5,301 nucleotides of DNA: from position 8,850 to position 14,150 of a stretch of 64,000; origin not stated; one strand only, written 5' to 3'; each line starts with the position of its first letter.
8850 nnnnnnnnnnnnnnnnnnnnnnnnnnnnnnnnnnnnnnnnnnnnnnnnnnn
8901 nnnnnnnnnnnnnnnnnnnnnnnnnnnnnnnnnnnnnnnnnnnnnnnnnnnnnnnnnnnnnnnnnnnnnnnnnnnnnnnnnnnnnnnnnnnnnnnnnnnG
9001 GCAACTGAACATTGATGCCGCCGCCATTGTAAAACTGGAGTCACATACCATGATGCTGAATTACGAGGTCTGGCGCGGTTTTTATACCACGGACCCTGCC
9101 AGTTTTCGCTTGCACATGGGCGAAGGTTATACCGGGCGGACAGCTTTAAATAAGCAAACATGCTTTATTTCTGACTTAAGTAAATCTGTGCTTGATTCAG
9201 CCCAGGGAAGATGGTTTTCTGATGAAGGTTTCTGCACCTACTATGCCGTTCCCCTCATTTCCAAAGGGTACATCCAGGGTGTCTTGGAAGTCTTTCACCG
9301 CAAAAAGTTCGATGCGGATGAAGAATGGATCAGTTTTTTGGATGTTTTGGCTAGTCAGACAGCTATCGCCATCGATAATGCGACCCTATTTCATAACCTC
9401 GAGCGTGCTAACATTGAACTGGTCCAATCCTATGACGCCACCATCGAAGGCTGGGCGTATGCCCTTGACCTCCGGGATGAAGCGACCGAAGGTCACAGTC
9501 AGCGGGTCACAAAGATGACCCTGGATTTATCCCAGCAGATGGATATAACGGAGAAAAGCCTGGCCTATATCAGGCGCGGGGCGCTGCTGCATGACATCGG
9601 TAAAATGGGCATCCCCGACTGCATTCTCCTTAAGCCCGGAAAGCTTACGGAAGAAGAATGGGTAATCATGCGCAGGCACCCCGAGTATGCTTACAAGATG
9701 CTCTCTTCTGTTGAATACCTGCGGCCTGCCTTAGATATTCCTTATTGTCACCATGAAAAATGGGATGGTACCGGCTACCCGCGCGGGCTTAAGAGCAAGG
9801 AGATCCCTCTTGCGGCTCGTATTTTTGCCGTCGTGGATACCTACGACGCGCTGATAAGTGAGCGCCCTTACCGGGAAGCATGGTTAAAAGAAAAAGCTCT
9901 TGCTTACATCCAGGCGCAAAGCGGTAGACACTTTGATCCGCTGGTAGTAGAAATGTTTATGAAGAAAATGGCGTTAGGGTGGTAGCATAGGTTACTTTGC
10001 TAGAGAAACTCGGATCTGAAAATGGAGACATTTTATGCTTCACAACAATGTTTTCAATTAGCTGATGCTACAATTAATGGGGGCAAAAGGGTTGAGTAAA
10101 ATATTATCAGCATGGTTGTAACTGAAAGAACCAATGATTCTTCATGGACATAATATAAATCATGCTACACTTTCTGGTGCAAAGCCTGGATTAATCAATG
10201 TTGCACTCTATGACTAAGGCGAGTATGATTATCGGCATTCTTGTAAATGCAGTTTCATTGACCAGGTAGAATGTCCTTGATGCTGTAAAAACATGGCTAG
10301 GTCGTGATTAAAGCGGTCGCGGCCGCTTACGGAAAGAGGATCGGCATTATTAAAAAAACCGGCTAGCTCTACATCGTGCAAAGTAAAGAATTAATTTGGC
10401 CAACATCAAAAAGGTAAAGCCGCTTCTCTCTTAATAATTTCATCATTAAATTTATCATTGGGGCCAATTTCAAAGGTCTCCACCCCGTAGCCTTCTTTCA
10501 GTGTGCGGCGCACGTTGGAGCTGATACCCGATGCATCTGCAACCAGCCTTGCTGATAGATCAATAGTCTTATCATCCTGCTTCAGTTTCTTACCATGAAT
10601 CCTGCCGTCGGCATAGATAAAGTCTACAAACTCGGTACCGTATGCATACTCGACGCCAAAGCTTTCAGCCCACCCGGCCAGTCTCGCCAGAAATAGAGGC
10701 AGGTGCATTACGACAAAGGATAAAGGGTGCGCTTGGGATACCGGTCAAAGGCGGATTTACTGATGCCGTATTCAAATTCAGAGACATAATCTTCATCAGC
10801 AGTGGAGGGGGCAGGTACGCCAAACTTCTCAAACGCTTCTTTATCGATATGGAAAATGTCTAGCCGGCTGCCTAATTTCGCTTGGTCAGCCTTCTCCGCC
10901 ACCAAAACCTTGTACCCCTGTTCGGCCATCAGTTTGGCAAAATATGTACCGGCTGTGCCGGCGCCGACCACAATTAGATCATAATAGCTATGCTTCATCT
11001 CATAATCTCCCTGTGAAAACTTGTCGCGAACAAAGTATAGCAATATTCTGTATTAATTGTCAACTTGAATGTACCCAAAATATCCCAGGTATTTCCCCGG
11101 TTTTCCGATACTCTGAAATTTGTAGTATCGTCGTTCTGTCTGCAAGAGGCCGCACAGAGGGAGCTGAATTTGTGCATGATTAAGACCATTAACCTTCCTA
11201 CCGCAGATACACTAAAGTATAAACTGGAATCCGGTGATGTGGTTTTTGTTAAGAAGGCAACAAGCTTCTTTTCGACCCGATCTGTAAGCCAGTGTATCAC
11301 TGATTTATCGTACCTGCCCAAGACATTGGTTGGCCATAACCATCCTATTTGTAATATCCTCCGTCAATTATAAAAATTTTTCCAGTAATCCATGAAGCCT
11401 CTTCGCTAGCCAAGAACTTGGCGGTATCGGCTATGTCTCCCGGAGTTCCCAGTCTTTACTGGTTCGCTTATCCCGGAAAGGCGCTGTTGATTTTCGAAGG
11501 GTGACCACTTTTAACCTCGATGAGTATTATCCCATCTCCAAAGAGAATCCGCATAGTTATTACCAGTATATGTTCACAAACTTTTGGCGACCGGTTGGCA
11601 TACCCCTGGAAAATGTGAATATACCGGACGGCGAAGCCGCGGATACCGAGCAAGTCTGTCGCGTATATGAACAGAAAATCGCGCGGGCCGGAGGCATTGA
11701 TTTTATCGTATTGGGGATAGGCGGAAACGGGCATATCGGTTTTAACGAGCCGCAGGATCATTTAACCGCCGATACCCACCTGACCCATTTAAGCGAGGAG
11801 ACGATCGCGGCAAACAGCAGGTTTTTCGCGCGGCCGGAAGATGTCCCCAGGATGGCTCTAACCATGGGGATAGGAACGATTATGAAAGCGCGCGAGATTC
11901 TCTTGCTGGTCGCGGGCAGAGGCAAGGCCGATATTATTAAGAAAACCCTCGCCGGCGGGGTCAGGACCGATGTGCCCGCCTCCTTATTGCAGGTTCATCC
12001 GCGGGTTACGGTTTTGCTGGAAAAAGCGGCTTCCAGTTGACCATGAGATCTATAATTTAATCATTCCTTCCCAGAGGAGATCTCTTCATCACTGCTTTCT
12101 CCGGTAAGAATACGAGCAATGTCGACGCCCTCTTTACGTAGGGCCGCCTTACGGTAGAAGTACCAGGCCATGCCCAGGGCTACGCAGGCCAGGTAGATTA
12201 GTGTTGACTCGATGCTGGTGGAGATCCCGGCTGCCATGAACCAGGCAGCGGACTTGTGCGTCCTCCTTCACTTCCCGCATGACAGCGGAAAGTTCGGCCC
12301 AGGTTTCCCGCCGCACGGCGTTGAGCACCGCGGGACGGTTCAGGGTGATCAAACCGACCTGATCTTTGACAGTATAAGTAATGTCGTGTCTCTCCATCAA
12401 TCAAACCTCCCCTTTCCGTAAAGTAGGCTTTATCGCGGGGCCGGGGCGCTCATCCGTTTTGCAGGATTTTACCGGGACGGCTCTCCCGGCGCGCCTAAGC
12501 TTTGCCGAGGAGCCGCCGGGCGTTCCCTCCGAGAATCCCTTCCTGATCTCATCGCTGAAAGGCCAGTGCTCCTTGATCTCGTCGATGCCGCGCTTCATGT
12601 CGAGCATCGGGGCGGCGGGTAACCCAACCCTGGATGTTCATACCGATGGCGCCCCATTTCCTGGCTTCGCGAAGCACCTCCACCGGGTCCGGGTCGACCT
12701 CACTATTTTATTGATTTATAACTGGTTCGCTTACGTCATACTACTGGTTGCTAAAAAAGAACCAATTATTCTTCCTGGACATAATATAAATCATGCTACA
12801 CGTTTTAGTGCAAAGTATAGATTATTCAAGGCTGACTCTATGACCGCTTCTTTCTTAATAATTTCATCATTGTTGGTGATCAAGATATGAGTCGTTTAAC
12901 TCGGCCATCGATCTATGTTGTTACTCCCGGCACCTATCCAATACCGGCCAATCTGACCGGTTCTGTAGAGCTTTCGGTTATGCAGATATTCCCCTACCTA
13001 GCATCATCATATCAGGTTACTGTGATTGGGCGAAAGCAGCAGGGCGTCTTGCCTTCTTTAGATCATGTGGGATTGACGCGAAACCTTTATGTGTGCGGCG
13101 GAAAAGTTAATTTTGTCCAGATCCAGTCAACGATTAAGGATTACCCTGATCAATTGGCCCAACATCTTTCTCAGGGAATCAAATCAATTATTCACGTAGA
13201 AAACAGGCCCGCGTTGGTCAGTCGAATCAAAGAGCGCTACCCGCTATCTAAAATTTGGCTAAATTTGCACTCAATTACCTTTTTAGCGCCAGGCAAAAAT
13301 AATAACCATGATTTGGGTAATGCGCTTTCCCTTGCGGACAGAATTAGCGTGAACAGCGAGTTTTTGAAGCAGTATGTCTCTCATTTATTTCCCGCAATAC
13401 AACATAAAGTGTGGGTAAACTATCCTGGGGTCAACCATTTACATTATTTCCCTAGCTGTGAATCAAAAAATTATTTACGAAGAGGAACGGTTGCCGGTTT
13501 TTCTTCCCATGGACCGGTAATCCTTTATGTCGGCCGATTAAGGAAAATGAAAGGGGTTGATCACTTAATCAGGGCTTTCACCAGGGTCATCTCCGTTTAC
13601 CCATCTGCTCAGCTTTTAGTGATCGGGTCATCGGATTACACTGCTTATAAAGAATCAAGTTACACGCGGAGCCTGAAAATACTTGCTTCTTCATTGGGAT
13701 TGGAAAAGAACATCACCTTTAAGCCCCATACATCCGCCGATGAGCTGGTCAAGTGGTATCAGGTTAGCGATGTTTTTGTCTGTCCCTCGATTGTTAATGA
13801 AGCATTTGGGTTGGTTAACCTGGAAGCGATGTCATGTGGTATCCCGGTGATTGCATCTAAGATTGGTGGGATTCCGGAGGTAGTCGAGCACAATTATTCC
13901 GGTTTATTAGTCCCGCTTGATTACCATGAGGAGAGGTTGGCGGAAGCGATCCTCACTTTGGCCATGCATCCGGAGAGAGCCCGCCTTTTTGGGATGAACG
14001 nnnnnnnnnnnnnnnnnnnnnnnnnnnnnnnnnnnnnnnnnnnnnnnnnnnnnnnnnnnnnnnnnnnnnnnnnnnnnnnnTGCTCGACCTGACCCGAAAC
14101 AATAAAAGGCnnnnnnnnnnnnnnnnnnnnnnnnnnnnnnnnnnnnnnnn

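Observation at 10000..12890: Gene-fragment graveyard bounded by an imperfect direct repeat at the left border of the glycan island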

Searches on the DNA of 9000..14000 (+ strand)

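Call 8: search_rna_families(source=window, start=9000, end=14000, threshold=evalue, max_evalue=1)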
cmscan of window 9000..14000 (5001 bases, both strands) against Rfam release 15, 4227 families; matches with E-value up to 1: 1.
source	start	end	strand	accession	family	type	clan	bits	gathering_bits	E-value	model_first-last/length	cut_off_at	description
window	9139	9192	+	RF03315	mir-723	Gene; miRNA;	-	33.1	63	0.0012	1-60/60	no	mir-723 microRNA precursor family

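Call 52: search_dna_similar(query=window:9986-12886:+, collection=plasmids, mode=distant, max_rows=10)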
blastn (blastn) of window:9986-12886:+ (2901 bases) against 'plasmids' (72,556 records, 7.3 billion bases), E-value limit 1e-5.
No match.

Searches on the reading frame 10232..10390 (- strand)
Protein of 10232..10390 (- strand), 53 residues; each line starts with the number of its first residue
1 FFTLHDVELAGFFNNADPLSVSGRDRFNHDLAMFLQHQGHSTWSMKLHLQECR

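Call 13: search_protein_families(library=ncbifam, max_evalue=0.1, proteins=[window:10232-10390:-])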
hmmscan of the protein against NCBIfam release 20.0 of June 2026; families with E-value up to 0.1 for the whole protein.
window:10232-10390:- (53 aa): 0 families

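Call 75: search_protein_families(library=phrogs, max_evalue=0.01, proteins=[window:10232-10390:-])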
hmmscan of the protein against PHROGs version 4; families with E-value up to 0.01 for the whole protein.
window:10232-10390:- (53 aa): 0 families

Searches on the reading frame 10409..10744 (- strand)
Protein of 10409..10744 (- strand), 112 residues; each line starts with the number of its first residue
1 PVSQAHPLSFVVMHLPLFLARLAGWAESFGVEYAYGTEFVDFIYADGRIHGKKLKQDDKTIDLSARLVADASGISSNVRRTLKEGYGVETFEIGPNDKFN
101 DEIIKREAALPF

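Call 12: search_protein_families(library=pfam, max_evalue=0.1, proteins=[window:10409-10744:-])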
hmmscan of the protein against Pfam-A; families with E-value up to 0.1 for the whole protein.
window:10409-10744:- (112 aa): 2 families
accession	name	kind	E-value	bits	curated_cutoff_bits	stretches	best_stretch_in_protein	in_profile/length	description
PF01494.25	FAD_binding_3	-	0.0032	17.2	22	1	21-84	105-169/349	FAD binding domain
PF12831.13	FAD_oxidored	-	0.034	13.9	27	1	22-73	94-145/416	FAD dependent oxidoreductase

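Call 13: search_protein_families(library=ncbifam, max_evalue=0.1, proteins=[window:10409-10744:-])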
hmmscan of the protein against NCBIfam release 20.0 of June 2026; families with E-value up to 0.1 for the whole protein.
window:10409-10744:- (112 aa): 5 families
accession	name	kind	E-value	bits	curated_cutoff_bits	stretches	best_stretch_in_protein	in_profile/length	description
NF041080.1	DGGGPL_reductase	equivalog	2.6e-07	29.9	580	1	16-89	95-170/447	digeranylgeranylglycerophospholipid reductase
NF004835.0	PRK06185.1-4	equivalog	0.00025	20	601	1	18-81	117-178/411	FAD-dependent oxidoreductase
TIGR02032.1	GG-red-SF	subfamily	0.0068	16.1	158.8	1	22-83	97-156/297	geranylgeranyl reductase family protein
NF004834.1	PRK06185.1-3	subfamily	0.013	14.3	500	1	31-81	125-175/420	FAD-dependent oxidoreductase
NF004789.0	PRK06134.1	subfamily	0.049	12.2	747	1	18-80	219-283/581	FAD-dependent oxidoreductase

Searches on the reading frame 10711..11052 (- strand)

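Call 12: search_protein_families(library=pfam, max_evalue=0.1, proteins=[window:10711-11052:-])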
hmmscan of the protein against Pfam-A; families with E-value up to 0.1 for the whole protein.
window:10711-11052:- (114 aa): 14 families
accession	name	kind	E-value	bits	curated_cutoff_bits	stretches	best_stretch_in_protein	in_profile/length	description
PF13450.12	NAD_binding_8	-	1.7e-06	28.6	21.9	1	28-57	1-30/68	NAD(P)-binding Rossmann-like domain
PF07992.20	Pyr_redox_2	-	0.00012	22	26.1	1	24-56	1-33/291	Pyridine nucleotide-disulphide oxidoreductase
PF00890.30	FAD_binding_2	-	0.00017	21.3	20.4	1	25-58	1-34/414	FAD binding domain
PF03486.20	HI0933_like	-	0.00029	20.8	50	1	25-58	2-35/244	HI0933-like protein Rossmann domain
PF01494.25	FAD_binding_3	-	0.0004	20.2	22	1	24-68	2-46/349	FAD binding domain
PF02737.24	3HCDH_N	-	0.0015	18.9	22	1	27-58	3-34/180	3-hydroxyacyl-CoA dehydrogenase, NAD binding domain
PF01266.30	DAO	-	0.0017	18.4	27.9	1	25-59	1-35/353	FAD dependent oxidoreductase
PF01946.23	Thi4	-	0.0045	16.7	26.2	1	21-54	15-49/235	Thi4 family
PF00070.33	Pyr_redox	-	0.0095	16.9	22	1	26-59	2-35/82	Pyridine nucleotide-disulphide oxidoreductase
PF01134.28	GIDA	-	0.017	14.7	22.1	1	25-54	1-31/391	Glucose inhibited division protein A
PF12831.13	FAD_oxidored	-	0.022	14.5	27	1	25-55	1-31/416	FAD dependent oxidoreductase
PF05834.18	Lycopene_cycl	-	0.035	13.6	23.4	1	25-57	1-35/380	Lycopene cyclase protein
PF02558.23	ApbA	-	0.054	13.6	22.2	1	27-83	2-56/150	Ketopantoate reductase PanE/ApbA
PF16363.11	GDP_Man_Dehyd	-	0.088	12.7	27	1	27-70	2-45/332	GDP-mannose 4,6 dehydratase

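Call 13: search_protein_families(library=ncbifam, max_evalue=0.1, proteins=[window:10711-11052:-])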
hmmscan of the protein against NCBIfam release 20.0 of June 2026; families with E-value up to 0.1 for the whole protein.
window:10711-11052:- (114 aa): 138 families (the best 25 are shown)
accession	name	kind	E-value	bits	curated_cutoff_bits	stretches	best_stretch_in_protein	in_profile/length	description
NF041080.1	DGGGPL_reductase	equivalog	7.6e-09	34.9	580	1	24-84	2-62/447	digeranylgeranylglycerophospholipid reductase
TIGR02032.1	GG-red-SF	subfamily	4.6e-08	33.1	158.8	1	24-57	1-34/297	geranylgeranyl reductase family protein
NF041853.1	hythiocyan_redase_MerA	equivalog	7.5e-06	25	650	1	23-62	3-42/440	hypothiocyanous acid reductase MerA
TIGR01372.1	soxA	subfamily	2e-05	22.6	1164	1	15-58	160-203/996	sarcosine oxidase subunit alpha family protein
NF007450.0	PRK10015.1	subfamily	2.3e-05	23.3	466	1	19-59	1-41/429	FAD-dependent oxidoreductase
NF004829.0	PRK06183.1-3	subfamily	2.9e-05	23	390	1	19-58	4-43/520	bifunctional 3-(3-hydroxy-phenyl)propionate/3-hydroxycinnamic acid hydroxylase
NF053717.1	VnlPnlRedVprA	equivalog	4.5e-05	22.5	600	1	20-56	3-39/481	vinyl phenol reductase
NF006002.0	PRK08132.1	subfamily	4.6e-05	22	416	1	19-79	21-82/552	FAD-dependent oxidoreductase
TIGR00031.1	UDP-GALP_mutase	equivalog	7.2e-05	21.9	303.75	1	24-58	2-36/378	UDP-galactopyranose mutase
TIGR03364.1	HpnW_proposed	hypoth_equivalog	9e-05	21.7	285.1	1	24-59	1-36/365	TIGR03364 family FAD-dependent oxidoreductase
NF006130.0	PRK08274.1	equivalog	9.7e-05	21.3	369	1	21-61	3-43/467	FAD-dependent tricarballylate dehydrogenase TcuA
NF006593.0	PRK09126.1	equivalog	0.00013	20.9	420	1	23-60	4-41/393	5-demethoxyubiquinol-8 5-hydroxylase UbiM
NF006411.0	PRK08655.1-5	equivalog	0.00015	20.7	464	1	26-66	6-46/443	prephenate dehydrogenase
NF004991.0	PRK06370.1-3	subfamily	0.00018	20.2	620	1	22-55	34-67/509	FAD-containing oxidoreductase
NF005612.0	PRK07364.1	equivalog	0.0002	20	487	1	18-66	13-61/415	FAD-dependent hydroxylase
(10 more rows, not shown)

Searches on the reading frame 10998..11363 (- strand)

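Call 12: search_protein_families(library=pfam, max_evalue=0.1, proteins=[window:10998-11363:-])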
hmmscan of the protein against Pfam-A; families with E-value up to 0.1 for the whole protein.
window:10998-11363:- (122 aa): 1 family
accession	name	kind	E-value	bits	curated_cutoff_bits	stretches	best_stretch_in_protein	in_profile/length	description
PF02918.20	Pertussis_S2S3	-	0.047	14.1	27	1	39-105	3-66/109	Pertussis toxin, subunit 2 and 3, C-terminal domain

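Call 13: search_protein_families(library=ncbifam, max_evalue=0.1, proteins=[window:10998-11363:-])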
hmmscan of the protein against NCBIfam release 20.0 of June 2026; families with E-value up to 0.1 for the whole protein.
window:10998-11363:- (122 aa): 0 families

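Call 75: search_protein_families(library=phrogs, max_evalue=0.01, proteins=[window:10998-11363:-])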
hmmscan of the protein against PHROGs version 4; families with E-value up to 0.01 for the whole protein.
window:10998-11363:- (122 aa): 0 families

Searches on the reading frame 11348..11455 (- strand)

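Call 12: search_protein_families(library=pfam, max_evalue=0.1, proteins=[window:11348-11455:-])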
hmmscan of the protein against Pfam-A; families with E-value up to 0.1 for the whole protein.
window:11348-11455:- (36 aa): 1 family
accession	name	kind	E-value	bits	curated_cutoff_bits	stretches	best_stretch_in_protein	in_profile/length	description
PF13561.12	adh_short_C2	-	2.9e-09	37.3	27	1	1-34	202-235/236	Enoyl-(Acyl carrier protein) reductase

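Call 13: search_protein_families(library=ncbifam, max_evalue=0.1, proteins=[window:11348-11455:-])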
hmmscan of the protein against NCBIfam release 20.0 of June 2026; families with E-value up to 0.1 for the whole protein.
window:11348-11455:- (36 aa): 141 families (the best 25 are shown)
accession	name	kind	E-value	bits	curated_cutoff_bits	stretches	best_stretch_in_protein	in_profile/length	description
NF005559.1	PRK07231.1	subfamily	2.3e-11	43.7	215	1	1-34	214-247/249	glucose 1-dehydrogenase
NF005067.0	PRK06484.1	equivalog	1.5e-09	37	713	1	1-34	478-511/524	short chain dehydrogenase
NF009468.0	PRK12826.1-4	equivalog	2e-09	37.6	318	1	1-33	214-246/256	SDR family oxidoreductase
NF004202.0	PRK05653.2-2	equivalog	7.4e-09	35.5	333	1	1-33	214-246/259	3-oxoacyl-ACP reductase FabG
TIGR01830.1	3oxo_ACP_reduc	equivalog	8.9e-09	35.4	297.75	1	1-34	205-238/239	3-oxoacyl-[acyl-carrier-protein] reductase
NF047923.1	pyridox_DH_SDR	equivalog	9.8e-09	35.1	325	1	2-34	208-240/243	pyridoxal 4-dehydrogenase, SDR-type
NF005853.0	PRK07774.1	equivalog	1e-08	34.9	303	1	1-34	213-246/250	SDR family oxidoreductase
NF006267.0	PRK08416.1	equivalog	1.2e-08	34.9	369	1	1-33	224-256/260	enoyl-ACP reductase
NF004791.0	PRK06138.1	equivalog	1.3e-08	34.5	312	1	1-34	216-249/252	SDR family oxidoreductase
NF005395.0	PRK06940.1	subfamily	2e-08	34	280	1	1-33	231-263/276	SDR family oxidoreductase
NF004778.0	PRK06124.1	equivalog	3.1e-08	33.3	303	1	1-35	219-253/256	SDR family oxidoreductase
NF009389.0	PRK12748.1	subfamily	3.4e-08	33.2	286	1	1-35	221-255/256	SDR family oxidoreductase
NF004198.0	PRK05653.1-3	equivalog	4e-08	33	296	1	1-35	213-247/248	3-oxoacyl-ACP reductase FabG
NF053701.1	CsHdxCHCADhChcB2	equivalog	4.8e-08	32.8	350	1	1-34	209-242/245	cis-4-hydroxycyclohexanecarboxylate dehydrogenase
NF009499.0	PRK12859.1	subfamily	4.8e-08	32.6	366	1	1-35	223-257/258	SDR family oxidoreductase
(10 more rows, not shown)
